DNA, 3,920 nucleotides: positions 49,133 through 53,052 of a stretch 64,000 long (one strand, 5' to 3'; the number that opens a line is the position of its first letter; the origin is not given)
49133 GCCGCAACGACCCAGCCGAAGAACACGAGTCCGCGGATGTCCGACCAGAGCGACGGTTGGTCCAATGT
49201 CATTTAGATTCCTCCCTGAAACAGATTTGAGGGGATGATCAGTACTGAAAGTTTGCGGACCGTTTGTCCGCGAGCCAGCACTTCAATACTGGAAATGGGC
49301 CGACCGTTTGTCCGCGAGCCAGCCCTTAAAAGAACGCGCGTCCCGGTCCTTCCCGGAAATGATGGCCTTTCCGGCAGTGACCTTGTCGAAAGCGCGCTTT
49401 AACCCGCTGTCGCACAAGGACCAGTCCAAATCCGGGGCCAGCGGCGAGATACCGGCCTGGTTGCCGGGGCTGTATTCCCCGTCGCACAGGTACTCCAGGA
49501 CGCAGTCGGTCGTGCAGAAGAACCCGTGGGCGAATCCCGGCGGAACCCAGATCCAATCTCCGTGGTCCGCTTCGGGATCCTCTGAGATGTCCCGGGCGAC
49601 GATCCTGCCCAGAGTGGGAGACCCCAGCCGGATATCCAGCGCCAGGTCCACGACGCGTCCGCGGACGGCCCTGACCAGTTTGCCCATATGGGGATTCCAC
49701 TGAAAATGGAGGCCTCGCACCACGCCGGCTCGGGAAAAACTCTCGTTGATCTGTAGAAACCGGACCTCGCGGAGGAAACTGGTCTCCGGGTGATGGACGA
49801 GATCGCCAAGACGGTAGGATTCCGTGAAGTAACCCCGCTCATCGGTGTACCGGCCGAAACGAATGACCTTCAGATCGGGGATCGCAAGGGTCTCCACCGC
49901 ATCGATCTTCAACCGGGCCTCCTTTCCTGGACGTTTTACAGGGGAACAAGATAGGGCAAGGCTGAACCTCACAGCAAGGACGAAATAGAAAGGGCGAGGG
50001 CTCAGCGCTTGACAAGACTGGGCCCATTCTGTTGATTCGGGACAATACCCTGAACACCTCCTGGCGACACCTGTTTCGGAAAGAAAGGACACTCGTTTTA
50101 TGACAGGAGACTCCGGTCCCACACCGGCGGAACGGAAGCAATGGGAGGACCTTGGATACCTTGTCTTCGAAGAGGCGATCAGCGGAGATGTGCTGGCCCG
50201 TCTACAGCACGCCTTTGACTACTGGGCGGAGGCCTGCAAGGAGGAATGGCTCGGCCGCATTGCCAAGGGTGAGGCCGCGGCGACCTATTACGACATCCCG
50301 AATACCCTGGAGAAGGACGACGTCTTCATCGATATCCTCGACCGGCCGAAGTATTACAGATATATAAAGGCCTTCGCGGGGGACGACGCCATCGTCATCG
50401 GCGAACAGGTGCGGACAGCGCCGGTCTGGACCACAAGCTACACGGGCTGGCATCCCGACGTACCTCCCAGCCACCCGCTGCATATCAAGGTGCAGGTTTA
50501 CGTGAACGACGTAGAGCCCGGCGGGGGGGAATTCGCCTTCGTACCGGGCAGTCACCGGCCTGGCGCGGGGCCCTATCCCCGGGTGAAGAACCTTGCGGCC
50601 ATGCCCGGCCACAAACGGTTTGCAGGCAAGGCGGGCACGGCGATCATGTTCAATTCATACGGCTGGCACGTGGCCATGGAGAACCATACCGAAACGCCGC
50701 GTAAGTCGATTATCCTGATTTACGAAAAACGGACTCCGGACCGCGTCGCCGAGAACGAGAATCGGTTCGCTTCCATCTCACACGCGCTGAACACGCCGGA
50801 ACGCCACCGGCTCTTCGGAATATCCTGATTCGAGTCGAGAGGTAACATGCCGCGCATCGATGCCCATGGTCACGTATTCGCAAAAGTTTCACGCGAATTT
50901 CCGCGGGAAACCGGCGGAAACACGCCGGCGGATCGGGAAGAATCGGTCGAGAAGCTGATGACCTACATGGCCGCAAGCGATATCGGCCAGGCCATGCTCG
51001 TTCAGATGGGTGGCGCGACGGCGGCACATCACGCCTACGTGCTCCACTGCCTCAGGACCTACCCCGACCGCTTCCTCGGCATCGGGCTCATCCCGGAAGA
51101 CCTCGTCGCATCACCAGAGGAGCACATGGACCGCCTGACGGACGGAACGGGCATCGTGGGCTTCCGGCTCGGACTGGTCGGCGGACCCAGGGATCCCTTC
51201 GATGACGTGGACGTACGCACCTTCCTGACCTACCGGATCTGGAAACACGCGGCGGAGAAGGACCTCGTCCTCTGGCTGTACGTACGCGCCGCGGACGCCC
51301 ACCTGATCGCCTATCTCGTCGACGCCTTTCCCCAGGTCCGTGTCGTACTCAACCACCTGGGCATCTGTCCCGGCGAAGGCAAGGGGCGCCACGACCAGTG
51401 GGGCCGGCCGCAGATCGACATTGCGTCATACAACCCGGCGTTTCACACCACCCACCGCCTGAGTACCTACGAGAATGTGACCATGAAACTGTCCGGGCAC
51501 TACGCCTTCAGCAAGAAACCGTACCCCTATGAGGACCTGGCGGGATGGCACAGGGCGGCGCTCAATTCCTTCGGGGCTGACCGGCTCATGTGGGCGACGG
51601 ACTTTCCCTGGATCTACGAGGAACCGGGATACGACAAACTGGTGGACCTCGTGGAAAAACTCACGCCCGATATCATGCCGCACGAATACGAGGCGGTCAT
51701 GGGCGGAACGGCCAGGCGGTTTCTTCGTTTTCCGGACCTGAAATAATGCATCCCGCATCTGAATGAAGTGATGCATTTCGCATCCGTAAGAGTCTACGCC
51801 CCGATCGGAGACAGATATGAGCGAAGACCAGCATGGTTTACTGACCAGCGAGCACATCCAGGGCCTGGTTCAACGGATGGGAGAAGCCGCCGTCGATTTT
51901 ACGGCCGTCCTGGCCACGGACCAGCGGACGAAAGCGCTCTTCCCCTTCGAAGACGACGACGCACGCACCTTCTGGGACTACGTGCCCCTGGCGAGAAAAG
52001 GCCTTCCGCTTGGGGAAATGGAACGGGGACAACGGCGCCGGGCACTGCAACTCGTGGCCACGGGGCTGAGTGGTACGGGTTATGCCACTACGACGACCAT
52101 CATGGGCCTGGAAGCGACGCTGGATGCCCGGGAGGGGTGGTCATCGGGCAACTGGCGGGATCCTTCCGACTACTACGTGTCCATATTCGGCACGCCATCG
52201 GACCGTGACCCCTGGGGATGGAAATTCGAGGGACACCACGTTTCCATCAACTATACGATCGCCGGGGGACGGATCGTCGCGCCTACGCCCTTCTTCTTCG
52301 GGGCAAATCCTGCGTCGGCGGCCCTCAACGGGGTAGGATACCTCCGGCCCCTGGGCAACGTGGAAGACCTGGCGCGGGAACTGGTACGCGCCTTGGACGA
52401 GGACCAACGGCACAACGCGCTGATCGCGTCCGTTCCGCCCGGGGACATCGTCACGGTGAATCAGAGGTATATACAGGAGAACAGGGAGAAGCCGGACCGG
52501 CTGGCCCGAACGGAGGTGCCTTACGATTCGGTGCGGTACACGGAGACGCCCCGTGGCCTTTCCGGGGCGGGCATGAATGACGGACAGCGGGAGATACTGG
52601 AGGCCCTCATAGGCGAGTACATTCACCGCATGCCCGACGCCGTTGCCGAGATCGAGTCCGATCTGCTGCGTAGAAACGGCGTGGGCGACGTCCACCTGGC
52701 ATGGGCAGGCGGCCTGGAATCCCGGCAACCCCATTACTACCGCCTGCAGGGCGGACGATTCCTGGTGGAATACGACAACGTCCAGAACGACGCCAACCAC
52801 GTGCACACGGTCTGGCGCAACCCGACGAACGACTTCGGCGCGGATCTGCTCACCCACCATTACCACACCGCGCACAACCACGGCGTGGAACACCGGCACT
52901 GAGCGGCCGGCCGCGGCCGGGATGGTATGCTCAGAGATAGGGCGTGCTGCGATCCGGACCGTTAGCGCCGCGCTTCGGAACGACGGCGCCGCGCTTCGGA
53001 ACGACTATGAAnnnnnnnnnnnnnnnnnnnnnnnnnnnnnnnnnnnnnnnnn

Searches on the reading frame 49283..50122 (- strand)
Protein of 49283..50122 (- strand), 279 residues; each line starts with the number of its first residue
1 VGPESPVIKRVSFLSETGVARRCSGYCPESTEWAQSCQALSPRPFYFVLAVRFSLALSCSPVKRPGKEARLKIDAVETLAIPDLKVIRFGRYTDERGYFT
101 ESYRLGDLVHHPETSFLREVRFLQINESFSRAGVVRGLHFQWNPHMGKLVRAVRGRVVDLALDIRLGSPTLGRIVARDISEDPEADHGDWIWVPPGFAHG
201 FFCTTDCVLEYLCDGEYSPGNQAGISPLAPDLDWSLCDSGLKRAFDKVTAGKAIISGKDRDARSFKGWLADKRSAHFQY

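Call 67: search_protein_families(library=pfam, proteins=[window:49283-50122:-], max_evalue=0.001)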
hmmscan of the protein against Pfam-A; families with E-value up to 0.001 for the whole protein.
window:49283-50122:- (279 aa): 1 family
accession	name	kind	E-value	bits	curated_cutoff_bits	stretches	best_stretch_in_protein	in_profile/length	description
PF00908.23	dTDP_sugar_isom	-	9.7e-40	136.5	27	1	79-266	2-167/168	dTDP-4-dehydrorhamnose 3,5-epimerase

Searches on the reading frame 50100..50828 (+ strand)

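Call 81: search_protein_families(library=ncbifam, proteins=[window:50100-50828:+], max_evalue=0.00001)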
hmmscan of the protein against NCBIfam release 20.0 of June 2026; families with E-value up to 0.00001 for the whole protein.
window:50100-50828:+ (242 aa): 2 families
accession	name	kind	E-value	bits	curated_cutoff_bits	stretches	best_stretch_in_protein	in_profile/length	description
NF052437.1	MPhHdxlPhnYGIM8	equivalog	1.9e-07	30.8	500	1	8-211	6-216/260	methylphosphonate hydroxylase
TIGR02408.1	ectoine_ThpD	equivalog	8.5e-06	25.3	336.5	0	163-209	202-248/277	ectoine hydroxylase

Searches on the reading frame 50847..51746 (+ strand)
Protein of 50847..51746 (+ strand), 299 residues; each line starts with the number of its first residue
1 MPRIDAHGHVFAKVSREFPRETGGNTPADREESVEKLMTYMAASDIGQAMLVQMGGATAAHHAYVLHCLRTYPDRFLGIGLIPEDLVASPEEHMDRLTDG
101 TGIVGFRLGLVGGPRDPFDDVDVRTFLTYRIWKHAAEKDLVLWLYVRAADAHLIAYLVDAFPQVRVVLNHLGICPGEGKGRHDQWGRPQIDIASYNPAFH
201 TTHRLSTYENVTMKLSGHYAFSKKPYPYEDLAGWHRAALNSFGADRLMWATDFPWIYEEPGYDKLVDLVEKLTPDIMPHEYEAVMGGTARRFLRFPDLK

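Call 81: search_protein_families(library=ncbifam, proteins=[window:50847-51746:+], max_evalue=0.00001)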
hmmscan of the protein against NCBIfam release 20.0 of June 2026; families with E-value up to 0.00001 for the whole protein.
window:50847-51746:+ (299 aa): 2 families
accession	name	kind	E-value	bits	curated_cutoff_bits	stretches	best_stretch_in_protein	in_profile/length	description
NF052480.1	FuconLaconase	equivalog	2.2e-10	40.6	400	1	3-292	2-283/287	L-fucono-1,5-lactonase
NF042924.1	SlmHylase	equivalog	7.9e-07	28.5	500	1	5-255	32-255/299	4-sulfomuconolactone hydrolase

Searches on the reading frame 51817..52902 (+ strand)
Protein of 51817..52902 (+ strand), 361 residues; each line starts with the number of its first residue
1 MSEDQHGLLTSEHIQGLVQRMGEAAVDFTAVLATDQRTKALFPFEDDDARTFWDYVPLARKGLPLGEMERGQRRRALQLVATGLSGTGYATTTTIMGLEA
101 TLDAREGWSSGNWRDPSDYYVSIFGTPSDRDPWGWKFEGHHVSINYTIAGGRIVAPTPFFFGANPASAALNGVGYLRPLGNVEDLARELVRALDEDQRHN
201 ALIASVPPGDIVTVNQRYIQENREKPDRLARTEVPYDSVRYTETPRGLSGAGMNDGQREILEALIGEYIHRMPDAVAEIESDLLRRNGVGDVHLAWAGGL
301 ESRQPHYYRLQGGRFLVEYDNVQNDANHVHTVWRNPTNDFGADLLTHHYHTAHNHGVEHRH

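Call 67: search_protein_families(library=pfam, proteins=[window:51817-52902:+], max_evalue=0.001)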
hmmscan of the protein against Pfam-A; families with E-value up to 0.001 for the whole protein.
window:51817-52902:+ (361 aa): 1 family
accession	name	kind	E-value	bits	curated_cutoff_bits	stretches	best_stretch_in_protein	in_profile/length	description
PF12006.13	DUF3500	-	5.6e-83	279.3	27.2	1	18-341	5-296/297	Protein of unknown function (DUF3500)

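Call 81: search_protein_families(library=ncbifam, proteins=[window:51817-52902:+], max_evalue=0.00001)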
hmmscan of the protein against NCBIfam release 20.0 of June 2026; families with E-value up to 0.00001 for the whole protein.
window:51817-52902:+ (361 aa): 0 families
